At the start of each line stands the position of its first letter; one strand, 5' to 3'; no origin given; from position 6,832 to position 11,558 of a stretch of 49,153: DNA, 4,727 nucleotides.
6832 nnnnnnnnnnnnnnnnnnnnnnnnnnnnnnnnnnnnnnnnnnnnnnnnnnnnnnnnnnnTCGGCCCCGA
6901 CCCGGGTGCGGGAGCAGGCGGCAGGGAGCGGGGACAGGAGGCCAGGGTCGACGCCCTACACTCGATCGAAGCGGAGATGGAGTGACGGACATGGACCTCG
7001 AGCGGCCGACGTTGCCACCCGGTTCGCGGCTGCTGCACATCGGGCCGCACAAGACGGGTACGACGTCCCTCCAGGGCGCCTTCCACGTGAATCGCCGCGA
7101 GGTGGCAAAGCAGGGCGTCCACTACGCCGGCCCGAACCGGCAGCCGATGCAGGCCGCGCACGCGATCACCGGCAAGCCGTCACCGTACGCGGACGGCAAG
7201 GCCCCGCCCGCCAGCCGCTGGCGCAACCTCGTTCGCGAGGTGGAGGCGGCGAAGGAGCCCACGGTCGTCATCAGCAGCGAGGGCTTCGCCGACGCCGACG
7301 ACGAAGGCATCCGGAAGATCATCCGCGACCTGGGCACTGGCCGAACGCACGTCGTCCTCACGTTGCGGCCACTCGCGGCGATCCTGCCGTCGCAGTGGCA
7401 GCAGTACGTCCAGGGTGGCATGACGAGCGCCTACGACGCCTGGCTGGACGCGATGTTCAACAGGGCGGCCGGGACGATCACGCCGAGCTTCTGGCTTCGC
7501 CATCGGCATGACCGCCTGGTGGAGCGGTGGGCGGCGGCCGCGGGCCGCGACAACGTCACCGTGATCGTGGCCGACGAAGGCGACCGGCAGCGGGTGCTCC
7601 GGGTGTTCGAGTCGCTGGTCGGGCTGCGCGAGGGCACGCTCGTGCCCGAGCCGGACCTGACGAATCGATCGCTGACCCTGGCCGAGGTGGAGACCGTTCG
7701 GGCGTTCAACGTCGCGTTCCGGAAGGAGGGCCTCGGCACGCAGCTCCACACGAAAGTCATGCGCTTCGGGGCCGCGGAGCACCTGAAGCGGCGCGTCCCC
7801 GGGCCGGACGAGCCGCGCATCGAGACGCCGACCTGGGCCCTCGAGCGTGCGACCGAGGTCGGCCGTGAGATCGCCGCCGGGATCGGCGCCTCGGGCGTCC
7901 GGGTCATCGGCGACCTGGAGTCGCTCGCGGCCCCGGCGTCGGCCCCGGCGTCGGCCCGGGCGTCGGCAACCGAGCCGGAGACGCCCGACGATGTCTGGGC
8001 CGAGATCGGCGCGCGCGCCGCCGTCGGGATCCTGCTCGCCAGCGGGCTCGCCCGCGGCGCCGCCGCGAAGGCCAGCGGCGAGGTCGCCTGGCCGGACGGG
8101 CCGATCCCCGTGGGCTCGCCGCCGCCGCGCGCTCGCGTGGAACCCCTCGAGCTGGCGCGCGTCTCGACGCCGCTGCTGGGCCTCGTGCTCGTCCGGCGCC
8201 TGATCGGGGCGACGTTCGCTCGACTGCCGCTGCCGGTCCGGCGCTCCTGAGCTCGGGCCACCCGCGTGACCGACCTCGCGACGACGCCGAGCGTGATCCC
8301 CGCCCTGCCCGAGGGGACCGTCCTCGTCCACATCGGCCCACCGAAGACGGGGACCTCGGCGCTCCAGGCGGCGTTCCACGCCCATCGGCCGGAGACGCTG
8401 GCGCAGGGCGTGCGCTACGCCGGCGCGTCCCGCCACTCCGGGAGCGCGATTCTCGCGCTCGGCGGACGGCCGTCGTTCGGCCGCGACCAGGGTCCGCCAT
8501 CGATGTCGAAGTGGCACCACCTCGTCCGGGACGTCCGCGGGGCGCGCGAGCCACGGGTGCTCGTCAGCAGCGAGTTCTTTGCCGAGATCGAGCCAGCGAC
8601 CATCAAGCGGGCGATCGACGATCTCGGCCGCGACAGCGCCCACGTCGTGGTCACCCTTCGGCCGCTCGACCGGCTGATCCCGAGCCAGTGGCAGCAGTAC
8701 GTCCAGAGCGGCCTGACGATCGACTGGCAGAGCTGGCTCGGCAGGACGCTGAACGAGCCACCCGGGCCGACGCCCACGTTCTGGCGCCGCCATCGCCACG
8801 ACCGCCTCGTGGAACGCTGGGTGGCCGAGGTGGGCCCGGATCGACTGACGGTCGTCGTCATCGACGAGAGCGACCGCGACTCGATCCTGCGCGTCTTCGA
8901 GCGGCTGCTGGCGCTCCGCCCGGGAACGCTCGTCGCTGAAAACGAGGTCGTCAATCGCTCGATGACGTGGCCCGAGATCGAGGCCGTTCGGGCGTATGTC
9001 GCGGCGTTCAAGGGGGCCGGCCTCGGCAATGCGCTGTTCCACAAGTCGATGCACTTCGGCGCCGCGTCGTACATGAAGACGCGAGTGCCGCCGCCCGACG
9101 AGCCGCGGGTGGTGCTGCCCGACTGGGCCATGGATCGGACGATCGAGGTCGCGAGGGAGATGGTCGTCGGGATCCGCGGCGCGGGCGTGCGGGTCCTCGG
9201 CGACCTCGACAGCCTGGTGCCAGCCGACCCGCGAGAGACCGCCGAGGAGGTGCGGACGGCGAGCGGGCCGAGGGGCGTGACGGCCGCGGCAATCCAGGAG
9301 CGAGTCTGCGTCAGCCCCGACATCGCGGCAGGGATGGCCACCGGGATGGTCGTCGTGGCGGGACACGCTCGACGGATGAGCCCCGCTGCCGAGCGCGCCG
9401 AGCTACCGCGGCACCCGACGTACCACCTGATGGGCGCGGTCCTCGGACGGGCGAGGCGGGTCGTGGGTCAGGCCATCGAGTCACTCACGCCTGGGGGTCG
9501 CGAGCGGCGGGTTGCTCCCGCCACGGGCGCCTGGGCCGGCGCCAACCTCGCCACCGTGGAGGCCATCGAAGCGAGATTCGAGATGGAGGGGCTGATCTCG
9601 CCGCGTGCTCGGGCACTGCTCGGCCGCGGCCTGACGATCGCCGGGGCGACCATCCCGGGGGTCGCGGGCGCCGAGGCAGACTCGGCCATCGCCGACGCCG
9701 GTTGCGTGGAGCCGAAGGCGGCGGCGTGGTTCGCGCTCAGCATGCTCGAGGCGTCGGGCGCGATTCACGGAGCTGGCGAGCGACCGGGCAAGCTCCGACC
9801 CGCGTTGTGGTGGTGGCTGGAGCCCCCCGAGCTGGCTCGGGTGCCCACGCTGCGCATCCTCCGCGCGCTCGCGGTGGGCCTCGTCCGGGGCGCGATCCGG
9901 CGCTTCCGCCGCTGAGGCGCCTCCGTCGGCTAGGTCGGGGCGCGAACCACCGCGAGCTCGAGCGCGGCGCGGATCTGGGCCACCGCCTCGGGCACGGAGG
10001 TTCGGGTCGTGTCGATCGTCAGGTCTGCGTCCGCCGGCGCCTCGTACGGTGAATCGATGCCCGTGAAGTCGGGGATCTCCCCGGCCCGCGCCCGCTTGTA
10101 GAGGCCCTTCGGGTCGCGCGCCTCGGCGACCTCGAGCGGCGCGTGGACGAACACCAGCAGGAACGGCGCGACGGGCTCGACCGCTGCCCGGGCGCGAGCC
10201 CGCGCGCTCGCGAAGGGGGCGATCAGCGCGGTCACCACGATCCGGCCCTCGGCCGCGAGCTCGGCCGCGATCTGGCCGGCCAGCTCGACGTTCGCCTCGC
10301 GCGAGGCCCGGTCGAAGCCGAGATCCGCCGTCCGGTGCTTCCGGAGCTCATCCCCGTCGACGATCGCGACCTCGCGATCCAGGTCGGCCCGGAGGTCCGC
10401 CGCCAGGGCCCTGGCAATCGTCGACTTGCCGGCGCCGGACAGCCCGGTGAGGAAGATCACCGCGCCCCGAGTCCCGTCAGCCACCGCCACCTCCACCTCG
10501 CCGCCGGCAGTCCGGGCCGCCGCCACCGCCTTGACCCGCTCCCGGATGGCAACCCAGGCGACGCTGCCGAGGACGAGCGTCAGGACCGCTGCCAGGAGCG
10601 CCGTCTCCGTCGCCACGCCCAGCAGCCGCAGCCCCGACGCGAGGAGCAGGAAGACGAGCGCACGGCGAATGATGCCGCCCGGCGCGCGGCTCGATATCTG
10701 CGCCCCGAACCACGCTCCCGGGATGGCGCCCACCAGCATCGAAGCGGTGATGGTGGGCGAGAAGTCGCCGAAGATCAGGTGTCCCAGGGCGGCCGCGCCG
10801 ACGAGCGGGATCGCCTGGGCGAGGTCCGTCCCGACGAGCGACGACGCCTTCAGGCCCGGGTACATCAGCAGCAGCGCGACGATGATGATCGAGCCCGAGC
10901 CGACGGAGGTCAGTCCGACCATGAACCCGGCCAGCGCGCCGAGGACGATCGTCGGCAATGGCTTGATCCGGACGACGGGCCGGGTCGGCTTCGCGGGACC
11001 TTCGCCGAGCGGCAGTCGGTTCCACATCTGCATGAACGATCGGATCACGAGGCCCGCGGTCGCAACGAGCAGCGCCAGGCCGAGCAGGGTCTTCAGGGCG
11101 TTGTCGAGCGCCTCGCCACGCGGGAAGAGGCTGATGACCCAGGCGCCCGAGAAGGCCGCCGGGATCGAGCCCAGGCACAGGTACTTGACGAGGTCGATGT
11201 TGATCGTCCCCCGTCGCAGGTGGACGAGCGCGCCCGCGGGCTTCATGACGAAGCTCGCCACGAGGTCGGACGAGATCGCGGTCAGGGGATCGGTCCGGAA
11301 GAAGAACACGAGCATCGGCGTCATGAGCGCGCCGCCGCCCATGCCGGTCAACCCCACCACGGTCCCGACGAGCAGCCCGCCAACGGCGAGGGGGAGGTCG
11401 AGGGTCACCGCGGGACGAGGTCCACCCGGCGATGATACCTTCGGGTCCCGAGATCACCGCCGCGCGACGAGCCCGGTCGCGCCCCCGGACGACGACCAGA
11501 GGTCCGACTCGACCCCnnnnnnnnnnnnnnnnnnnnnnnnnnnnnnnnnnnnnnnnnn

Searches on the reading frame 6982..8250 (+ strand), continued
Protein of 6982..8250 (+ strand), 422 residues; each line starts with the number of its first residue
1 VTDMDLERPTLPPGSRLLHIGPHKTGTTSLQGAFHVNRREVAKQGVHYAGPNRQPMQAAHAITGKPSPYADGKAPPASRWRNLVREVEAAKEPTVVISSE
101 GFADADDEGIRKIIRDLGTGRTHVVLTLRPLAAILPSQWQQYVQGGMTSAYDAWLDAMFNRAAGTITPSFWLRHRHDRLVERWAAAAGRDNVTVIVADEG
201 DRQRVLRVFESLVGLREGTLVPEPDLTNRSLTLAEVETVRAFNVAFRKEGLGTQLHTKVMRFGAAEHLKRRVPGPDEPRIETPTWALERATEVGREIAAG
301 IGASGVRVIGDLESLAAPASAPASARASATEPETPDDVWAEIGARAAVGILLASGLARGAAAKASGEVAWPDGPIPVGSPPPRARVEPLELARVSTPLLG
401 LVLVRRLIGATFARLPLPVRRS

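Call 78: find_homologous_proteins(query=L047:9947-11140:+, max_evalue=1e-10)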
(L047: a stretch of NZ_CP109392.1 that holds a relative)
Query L047:9947-11140:+ (398 aa): 2378 proteins with E <= 1e-10 among 8000 candidates; the best 120 are listed.
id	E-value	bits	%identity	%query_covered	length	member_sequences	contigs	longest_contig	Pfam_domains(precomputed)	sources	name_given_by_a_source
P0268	7.4e-252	853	95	95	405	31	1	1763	-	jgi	jgi:hypothetical protein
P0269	2.2e-217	740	83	96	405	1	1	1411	-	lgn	-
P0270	4.9e-177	607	69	99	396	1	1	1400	-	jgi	jgi:hypothetical protein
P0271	1.2e-175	602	71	93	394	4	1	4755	-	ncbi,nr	ncbi:MAG: hypothetical protein QOF44_957 [Streptomyces sp.]|nr:hypothetical protein [Streptomyces sp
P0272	1.1e-174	599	74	90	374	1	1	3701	-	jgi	jgi:hypothetical protein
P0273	8.5e-160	550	64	96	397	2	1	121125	-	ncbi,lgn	ncbi:hypothetical protein [Streptomyces sp. NPDC001658]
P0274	1.6e-159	549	62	99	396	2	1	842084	-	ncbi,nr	ncbi:hypothetical protein GCM10010129_11080 [Streptomyces fumigatiscleroticus]|nr:hypothetical prote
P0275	2.1e-159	549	60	99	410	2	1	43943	-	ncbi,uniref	ncbi:hypothetical protein AB0N16_40475 [Streptomyces sp. NPDC051105]|uniref:hypothetical protein n=1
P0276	3.6e-159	548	63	99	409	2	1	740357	-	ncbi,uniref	ncbi:hypothetical protein ACGF5O_05100 [Streptomyces sp. NPDC048291]|uniref:hypothetical protein n=1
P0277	4.1e-159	548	63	99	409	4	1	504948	-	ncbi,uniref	ncbi:hypothetical protein ACFY6U_20615 [Streptomyces sp. NPDC013157]|uniref:hypothetical protein n=1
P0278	5.1e-159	548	62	99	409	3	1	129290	-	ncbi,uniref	ncbi:hypothetical protein AB0E08_33505 [Streptomyces sp. NPDC048281]|uniref:hypothetical protein n=1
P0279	7.4e-159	547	64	95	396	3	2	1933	-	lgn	-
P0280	9.1e-159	547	62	99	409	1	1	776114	-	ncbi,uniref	ncbi:hypothetical protein [Streptomyces sp. NPDC008092]|uniref:hypothetical protein n=1 Tax=Streptom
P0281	1.3e-158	546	65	95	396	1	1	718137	-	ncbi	-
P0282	2.1e-158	546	62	99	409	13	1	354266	-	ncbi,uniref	ncbi:hypothetical protein [Streptomyces sp. NPDC058457]|uniref:hypothetical protein n=1 Tax=Streptom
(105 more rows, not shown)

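Call 81: search_protein_families(library=pfam, proteins=[P0196, P0252, P0189, P0244, P0220, P0238, P0232, P0138, P0154, P0129], max_evalue=0.01)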
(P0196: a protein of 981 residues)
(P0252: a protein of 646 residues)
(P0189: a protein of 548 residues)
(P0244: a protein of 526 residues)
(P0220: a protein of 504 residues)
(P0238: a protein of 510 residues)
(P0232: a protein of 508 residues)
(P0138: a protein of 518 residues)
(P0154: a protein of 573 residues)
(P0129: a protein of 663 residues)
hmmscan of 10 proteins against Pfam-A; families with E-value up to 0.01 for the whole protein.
P0196 (981 aa): 5 families
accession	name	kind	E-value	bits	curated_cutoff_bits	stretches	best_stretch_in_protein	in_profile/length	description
PF22181.1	TarS_linker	-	3.2e-33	114.5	27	1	629-728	1-100/100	Glycosyl transferase TarS linker domain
PF00535.33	Glycos_transf_2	-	1.6e-31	110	23.3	1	415-605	1-164/168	Glycosyl transferase family 2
PF13641.12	Glyco_tranf_2_3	-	4.7e-11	43.6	27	1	414-526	3-118/230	Glycosyltransferase like family 2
PF10111.15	Glyco_tranf_2_2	-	3.8e-08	33.6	27.3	1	415-517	1-104/276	Glycosyltransferase like family 2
PF17784.7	Sulfotransfer_4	-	0.00034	20.9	22.8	1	12-135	2-110/215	Sulfotransferase domain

P0252 (646 aa): 0 families

P0189 (548 aa): 0 families

P0244 (526 aa): 0 families

P0220 (504 aa): 1 family
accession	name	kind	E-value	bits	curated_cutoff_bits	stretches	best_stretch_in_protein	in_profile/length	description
PF17784.7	Sulfotransfer_4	-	0.0016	18.8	22.8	1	13-94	1-80/215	Sulfotransferase domain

P0238 (510 aa): 1 family
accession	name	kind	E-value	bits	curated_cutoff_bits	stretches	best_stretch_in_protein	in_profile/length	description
PF17784.7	Sulfotransfer_4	-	0.00037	20.8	22.8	1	15-103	3-87/215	Sulfotransferase domain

P0232 (508 aa): 0 families

P0138 (518 aa): 0 families

P0154 (573 aa): 0 families

P0129 (663 aa): 0 families

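Call 82: find_encoding_contigs(protein=P0196, flank=10000, max_places=3)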
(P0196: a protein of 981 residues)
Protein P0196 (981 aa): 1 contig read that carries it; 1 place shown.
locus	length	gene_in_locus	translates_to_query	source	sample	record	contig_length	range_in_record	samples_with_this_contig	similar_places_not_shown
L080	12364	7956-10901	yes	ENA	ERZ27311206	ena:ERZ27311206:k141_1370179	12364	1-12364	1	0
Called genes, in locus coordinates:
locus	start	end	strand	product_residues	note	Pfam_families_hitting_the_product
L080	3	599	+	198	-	?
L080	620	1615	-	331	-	PF10343:Q_salvage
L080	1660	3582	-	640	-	PF04464:Glyphos_transf (faint)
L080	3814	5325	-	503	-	PF01128:IspD, PF12804:NTP_transf_3, PF23441:SDR (faint), PF00106:adh_short, PF08659:KR (weak), PF13561:adh_short_C2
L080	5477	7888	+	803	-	PF17784:Sulfotransfer_4 (faint)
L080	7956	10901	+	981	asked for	PF00535:Glycos_transf_2, PF10111:Glyco_tranf_2_2, PF13641:Glyco_tranf_2_3, PF22181:TarS_linker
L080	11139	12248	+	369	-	PF04464:Glyphos_transf (weak)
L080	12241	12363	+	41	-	?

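Call 87: find_encoding_contigs(protein=P0026, flank=10000, max_places=2)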
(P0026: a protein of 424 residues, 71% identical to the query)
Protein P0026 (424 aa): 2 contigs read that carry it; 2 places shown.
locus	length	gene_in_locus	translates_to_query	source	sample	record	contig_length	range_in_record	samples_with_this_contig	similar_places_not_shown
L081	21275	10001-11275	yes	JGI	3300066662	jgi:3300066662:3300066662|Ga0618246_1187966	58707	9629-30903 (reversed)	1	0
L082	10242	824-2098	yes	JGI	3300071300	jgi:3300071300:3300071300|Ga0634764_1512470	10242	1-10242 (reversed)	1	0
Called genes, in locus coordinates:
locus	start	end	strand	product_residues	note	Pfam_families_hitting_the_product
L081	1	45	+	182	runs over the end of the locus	PF13302:Acetyltransf_3, PF13420:Acetyltransf_4, PF13523:Acetyltransf_8, PF00583:Acetyltransf_1, PF13673:Acetyltransf_10, PF13508:Acetyltransf_7, PF08445:FR47 (weak)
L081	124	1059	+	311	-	PF03069:FmdA_AmdA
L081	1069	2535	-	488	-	PF13520:AA_permease_2, PF00324:AA_permease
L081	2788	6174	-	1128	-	-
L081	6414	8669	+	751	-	PF00082:Peptidase_S8, PF00041:fn3, PF16656:Pur_ac_phosph_N (faint), PF25833:Fn3_SaeA_3rd (faint), PF25059:FN3_DSCAM-DSCAML_C (faint), PF00041:fn3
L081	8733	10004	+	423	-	-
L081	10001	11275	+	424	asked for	-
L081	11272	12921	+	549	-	-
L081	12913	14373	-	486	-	PF01925:TauE, PF01583:APS_kinase, PF13671:AAA_33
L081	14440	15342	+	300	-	PF01507:PAPS_reduct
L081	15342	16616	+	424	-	PF00009:GTP_EFTU, PF01926:MMR_HSR1 (faint), PF03144:GTP_EFTU_D2 (weak), PF22594:GTP-eEF1A_C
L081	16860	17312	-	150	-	PF01042:Ribonuc_L-PSP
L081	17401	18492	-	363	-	PF06224:AlkZ-like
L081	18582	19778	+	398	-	PF00988:CPSase_sm_chain, PF00117:GATase, PF07722:Peptidase_C26 (faint)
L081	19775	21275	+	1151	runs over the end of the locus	PF25596:CPSase_L_D1, PF02786:CPSase_L_D2, PF02787:CPSase_L_D3, PF25596:CPSase_L_D1, PF02655:ATP-grasp_3 (weak), PF02786:CPSase_L_D2, PF15632:ATPgrasp_Ter, PF02142:MGS, +2 more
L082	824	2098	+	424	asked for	-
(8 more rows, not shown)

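Call 88: find_encoding_contigs(protein=P0039, flank=10000, max_places=2)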
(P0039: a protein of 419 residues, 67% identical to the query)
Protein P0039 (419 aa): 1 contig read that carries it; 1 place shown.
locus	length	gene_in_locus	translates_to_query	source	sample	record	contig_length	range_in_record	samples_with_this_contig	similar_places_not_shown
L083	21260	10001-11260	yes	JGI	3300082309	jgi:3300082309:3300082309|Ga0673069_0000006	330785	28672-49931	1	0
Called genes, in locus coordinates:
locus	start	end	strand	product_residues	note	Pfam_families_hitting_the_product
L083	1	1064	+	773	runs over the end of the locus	PF03176:MMPL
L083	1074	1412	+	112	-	PF04237:YjbR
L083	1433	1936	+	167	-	PF13302:Acetyltransf_3, PF13420:Acetyltransf_4 (weak), PF13523:Acetyltransf_8, PF00583:Acetyltransf_1, PF13508:Acetyltransf_7 (weak)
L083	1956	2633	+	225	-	PF00106:adh_short, PF08659:KR, PF13561:adh_short_C2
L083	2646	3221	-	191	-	-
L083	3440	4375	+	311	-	PF03069:FmdA_AmdA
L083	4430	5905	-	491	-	PF00324:AA_permease, PF13520:AA_permease_2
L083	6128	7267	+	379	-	-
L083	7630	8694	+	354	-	-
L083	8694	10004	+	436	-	-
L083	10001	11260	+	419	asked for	-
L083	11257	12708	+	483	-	-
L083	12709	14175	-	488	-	PF01925:TauE, PF03308:MeaB (weak), PF01583:APS_kinase, PF13191:AAA_16 (weak), PF13671:AAA_33, PF13238:AAA_18 (weak)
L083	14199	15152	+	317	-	PF01507:PAPS_reduct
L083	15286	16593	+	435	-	PF00009:GTP_EFTU, PF01926:MMR_HSR1 (faint), PF03144:GTP_EFTU_D2 (weak), PF22594:GTP-eEF1A_C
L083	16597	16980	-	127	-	PF01042:Ribonuc_L-PSP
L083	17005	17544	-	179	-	-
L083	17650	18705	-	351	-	-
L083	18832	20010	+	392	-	PF00988:CPSase_sm_chain, PF00117:GATase, PF07722:Peptidase_C26 (faint)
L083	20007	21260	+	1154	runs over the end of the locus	PF25596:CPSase_L_D1, PF02786:CPSase_L_D2, PF02787:CPSase_L_D3, PF25596:CPSase_L_D1, PF02655:ATP-grasp_3 (weak), PF02786:CPSase_L_D2, PF15632:ATPgrasp_Ter, PF02142:MGS, +2 more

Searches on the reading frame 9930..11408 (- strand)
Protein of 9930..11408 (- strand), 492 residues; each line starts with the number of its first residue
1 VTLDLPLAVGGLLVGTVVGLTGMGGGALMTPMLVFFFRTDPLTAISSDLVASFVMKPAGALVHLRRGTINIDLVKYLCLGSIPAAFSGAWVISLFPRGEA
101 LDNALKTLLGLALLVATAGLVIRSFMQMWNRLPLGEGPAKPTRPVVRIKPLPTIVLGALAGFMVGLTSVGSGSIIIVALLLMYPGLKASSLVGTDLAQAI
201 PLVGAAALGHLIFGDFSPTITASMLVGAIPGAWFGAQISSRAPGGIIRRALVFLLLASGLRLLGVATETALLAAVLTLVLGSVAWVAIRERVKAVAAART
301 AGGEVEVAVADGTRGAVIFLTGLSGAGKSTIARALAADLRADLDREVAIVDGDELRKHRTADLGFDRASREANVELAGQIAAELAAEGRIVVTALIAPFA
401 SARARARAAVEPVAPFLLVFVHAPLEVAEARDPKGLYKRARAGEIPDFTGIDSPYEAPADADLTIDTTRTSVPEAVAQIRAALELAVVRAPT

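Call 10: search_protein_families(library=pfam, proteins=[window:9930-11408:-], max_evalue=0.1)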
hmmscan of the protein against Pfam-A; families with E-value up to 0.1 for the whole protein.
window:9930-11408:- (492 aa): 25 families
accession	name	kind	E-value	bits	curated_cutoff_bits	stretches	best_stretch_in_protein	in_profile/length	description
PF01583.26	APS_kinase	-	3.1e-51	173.8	21.1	1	314-466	1-152/152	Adenylylsulphate kinase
PF01925.25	TauE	-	2.3e-43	149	32.6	1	7-262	1-237/237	Sulfite exporter TauE/SafE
PF13671.12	AAA_33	-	4.8e-09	37.1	27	1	317-432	1-115/143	AAA domain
PF13238.12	AAA_18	-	6.5e-06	27.1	29.4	1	318-427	1-103/128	AAA domain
PF07931.18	CPT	-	1.5e-05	25.4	22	1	315-483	1-171/172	Chloramphenicol phosphotransferase-like protein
PF06414.18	Zeta_toxin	-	3.1e-05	24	22.3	1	313-358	14-57/199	Zeta toxin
PF13191.12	AAA_16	-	0.00025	22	32.6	1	311-355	21-63/167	AAA ATPase domain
PF00005.33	ABC_tran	-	0.00036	21.6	25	1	314-357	10-51/137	ABC transporter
PF25199.1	nSTAND_NTPase5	-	0.0021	18.3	34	1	308-355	34-81/145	Novel STAND NTPase 5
PF20720.3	nSTAND3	-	0.0021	18.2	27.2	1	317-356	19-58/155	Novel STAND NTPase 3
PF13401.12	AAA_22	-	0.0034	18.1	27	1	316-351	6-40/130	AAA domain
PF08433.16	KTI12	-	0.008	16.2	22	1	317-384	3-68/271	Chromatin associated protein KTI12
PF01656.29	CbiA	-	0.0089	16.4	25.4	1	319-353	3-36/125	CobQ/CobB/MinD/ParA nucleotide binding domain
PF03308.22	MeaB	-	0.01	15.3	23.1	1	309-350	27-67/273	Methylmalonyl Co-A mutase-associated GTPase MeaB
PF13555.12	AAA_29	-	0.017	15.3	27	1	314-337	22-44/61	P-loop containing region of AAA domain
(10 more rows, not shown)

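Call 11: search_protein_families(library=ncbifam, proteins=[window:9930-11408:-], max_evalue=0.1)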
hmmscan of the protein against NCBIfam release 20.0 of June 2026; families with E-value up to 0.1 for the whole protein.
window:9930-11408:- (492 aa): 40 families (the best 25 are shown)
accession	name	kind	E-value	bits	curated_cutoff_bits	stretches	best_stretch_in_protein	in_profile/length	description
NF004040.0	PRK05537.1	equivalog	1.8e-55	188.5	669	1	313-484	394-565/572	bifunctional sulfate adenylyltransferase/adenylylsulfate kinase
TIGR00455.1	apsK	equivalog_domain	5e-52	176.3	138.7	1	311-481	14-182/184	adenylyl-sulfate kinase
NF004035.0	PRK05506.1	subfamily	7.3e-50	169.9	715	1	306-484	451-627/632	bifunctional sulfate adenylyltransferase subunit 1/adenylylsulfate kinase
NF002059.0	PRK00889.1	subfamily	6.3e-49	166.1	244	1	313-484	3-170/177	adenylyl-sulfate kinase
NF003013.0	PRK03846.1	subfamily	3.7e-48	163.9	163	1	311-484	24-195/202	adenylyl-sulfate kinase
NF004041.0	PRK05541.1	subfamily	4.2e-28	98.5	127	1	314-484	6-171/176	adenylyl-sulfate kinase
NF006015.0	PRK08154.1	subfamily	0.00027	20.2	204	1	294-341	114-162/314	anaerobic benzoate catabolism transcriptional regulator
TIGR03574.1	selen_PSTK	equivalog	0.00043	19.8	290.5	1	317-428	1-109/249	L-seryl-tRNA(Sec) kinase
NF003456.0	PRK05057.1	equivalog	0.0007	19.5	195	1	317-409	6-95/173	shikimate kinase AroK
NF006743.0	PRK09270.1-2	equivalog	0.0007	18.7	227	1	307-364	21-76/217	nucleoside/nucleotide kinase family protein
NF005252.0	PRK06762.1-3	equivalog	0.001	18.9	258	1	313-357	9-49/189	hypothetical protein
TIGR02673.1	FtsE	equivalog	0.0011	18.7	264.85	1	313-363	26-74/214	cell division ATP-binding protein FtsE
NF040667.1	hom_kin_desulfo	exception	0.0013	18.6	197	1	318-341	3-26/163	homoserine kinase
NF010552.0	PRK13946.1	equivalog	0.0013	18.4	186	1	312-483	20-187/198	shikimate kinase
TIGR03575.1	selen_PSTK_euk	equivalog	0.0017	17.7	382.35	1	319-357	3-41/340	L-seryl-tRNA(Sec) kinase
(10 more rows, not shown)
